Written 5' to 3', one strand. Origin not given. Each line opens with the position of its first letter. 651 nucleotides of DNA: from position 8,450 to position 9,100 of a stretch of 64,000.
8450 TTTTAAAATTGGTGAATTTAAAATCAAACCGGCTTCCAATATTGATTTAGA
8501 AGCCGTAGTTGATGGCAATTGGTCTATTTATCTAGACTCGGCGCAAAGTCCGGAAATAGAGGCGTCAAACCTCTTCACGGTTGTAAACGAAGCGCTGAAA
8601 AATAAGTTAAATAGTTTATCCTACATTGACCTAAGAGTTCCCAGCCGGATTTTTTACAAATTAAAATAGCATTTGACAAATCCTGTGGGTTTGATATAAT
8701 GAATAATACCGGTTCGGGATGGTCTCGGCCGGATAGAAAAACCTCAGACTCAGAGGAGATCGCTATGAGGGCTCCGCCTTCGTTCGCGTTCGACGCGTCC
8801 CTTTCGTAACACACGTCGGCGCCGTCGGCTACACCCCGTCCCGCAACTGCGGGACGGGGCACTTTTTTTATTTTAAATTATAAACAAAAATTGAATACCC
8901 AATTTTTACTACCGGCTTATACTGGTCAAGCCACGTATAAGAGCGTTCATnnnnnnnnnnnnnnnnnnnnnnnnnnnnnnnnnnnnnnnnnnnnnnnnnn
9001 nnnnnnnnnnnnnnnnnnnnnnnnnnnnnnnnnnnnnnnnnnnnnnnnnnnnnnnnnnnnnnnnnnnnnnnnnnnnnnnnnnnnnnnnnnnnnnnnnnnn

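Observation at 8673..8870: Second consensus-promoter/terminator unit: ~160-nt GC-rich transcript with SD and 14-codon sORF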

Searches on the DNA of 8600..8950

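Call 4: search_rna_families(source=window, start=8600, end=8950, threshold=evalue, max_evalue=10, show_alignments=4)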
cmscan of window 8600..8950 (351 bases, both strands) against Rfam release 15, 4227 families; matches with E-value up to 10: 10.
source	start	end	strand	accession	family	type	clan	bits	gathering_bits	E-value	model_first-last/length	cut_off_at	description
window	8832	8861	-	RF01902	MIR439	Gene; miRNA;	-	18.8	90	0.52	1-93/93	no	MIR439 microRNA precursor family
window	8834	8884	+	RF01581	RUF6-5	Gene; sRNA;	-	17.9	70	0.5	1-156/156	no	Plasmodium RNA of unknown function RUF6-5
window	8834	8876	+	RF02401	ClpQY_promoter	Cis-reg;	-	17.1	42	0.18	1-39/57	no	ClpQY promoter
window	8834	8859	+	RF03284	mir-4637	Gene; miRNA;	-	15.7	89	3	1-84/84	no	mir-4637 microRNA precursor family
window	8835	8913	-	RF00198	SL1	Gene;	CL00020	15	75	3.4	1-103/103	no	SL1 RNA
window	8830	8890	-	RF01416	NrrF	Gene; antisense;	-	14.9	60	1.3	97-160/160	no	NrrF RNA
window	8833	8860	-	RF04147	MIR6224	Gene; miRNA;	-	14.9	171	1.6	1-176/176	no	MIR6224 microRNA precursor family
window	8836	8857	-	RF01997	mir-969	Gene; miRNA;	-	14.5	61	6.5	1-86/86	no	mir-969 microRNA precursor family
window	8803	8882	-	RF01387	isrC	Gene; sRNA;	-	13.5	39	5.8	1-123/123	no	isrC Hfq binding RNA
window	8831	8862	-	RF04210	MIR8643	Gene; miRNA;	-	13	135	9.1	1-150/150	no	MIR8643 microRNA precursor family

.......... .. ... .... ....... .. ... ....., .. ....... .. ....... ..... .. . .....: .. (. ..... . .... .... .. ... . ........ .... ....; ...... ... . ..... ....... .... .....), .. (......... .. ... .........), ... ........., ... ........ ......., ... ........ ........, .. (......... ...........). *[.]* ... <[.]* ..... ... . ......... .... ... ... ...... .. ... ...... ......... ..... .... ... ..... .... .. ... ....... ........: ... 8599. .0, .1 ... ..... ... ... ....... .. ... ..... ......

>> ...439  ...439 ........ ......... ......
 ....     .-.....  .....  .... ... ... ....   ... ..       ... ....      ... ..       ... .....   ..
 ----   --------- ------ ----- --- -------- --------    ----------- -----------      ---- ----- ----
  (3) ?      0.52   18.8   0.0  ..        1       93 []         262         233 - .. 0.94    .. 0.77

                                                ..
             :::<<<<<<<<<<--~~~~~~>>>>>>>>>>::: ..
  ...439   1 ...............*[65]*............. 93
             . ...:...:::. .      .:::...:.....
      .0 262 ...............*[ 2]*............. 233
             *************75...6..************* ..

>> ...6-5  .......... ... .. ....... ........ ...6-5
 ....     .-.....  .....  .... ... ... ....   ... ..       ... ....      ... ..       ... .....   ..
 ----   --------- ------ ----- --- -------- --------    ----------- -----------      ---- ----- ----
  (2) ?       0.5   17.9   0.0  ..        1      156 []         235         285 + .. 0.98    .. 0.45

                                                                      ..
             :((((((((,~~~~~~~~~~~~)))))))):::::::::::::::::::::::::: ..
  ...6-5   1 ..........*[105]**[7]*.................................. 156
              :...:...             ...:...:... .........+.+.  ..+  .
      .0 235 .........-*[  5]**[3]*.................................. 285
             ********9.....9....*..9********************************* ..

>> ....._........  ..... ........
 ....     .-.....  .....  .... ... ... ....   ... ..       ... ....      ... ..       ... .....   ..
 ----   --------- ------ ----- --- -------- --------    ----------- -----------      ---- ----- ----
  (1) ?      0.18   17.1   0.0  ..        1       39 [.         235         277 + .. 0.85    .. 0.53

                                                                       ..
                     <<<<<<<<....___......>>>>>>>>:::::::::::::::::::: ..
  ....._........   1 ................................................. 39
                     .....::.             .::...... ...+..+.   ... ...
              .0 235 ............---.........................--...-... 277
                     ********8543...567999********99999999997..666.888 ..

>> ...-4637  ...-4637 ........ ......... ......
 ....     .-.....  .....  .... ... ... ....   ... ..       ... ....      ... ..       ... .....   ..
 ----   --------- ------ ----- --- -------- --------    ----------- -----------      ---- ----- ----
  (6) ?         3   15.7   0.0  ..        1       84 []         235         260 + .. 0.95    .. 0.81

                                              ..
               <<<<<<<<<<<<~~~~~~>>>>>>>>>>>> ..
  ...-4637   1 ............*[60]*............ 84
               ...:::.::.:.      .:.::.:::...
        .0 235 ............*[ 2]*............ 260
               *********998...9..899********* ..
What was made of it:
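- On Any Rfam 15 family (including 6S, SRP, tmRNA, riboswitches, r-protein leaders): With E up to 10 on 8600-8950, only terminator-hairpin noise appeared, at 13-19 bits against thresholds of 39-171 (call 4).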
